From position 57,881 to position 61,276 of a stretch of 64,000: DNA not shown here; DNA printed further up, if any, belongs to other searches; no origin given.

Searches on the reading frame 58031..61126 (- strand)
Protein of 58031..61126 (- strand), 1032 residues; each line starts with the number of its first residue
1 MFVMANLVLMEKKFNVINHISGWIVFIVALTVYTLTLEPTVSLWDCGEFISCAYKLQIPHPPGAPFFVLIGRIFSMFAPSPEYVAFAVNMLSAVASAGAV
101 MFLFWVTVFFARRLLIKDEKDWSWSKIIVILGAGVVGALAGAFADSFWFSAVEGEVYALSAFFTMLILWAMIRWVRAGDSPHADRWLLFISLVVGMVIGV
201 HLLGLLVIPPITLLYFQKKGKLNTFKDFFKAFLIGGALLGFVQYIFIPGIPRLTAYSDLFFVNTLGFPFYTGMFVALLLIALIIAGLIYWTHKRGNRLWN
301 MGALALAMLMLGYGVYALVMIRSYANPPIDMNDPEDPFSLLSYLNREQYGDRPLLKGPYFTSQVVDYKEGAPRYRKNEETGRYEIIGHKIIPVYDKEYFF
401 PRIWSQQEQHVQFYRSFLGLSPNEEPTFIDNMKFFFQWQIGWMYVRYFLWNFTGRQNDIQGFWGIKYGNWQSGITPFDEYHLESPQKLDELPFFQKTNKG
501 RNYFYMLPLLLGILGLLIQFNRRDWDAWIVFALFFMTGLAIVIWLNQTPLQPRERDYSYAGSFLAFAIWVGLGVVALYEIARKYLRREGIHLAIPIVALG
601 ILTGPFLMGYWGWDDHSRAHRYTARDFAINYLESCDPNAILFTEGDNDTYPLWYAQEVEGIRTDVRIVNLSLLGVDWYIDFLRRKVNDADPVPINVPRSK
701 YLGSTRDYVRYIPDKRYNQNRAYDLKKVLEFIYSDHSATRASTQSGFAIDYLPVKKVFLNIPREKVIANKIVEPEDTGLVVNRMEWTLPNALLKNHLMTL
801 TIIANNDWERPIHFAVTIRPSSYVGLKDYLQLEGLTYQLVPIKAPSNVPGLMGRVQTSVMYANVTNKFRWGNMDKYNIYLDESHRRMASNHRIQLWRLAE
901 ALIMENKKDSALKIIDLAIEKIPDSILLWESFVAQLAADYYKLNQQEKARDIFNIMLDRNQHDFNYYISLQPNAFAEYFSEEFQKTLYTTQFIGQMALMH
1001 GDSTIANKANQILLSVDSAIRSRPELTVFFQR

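Call 50: search_protein_families(library=pfam, proteins=[window:58031-61126:-])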
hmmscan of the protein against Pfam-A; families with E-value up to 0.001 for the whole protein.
window:58031-61126:- (1032 aa): 2 families
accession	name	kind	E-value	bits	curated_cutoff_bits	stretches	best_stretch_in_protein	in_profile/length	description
PF11028.14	TMEM260-like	-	1e-67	227.8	24.2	1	45-221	1-176/179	Protein O-mannosyl-transferase TMEM260-like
PF13428.12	TPR_14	-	0.00076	20.4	23.5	0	895-930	4-39/44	Tetratricopeptide repeat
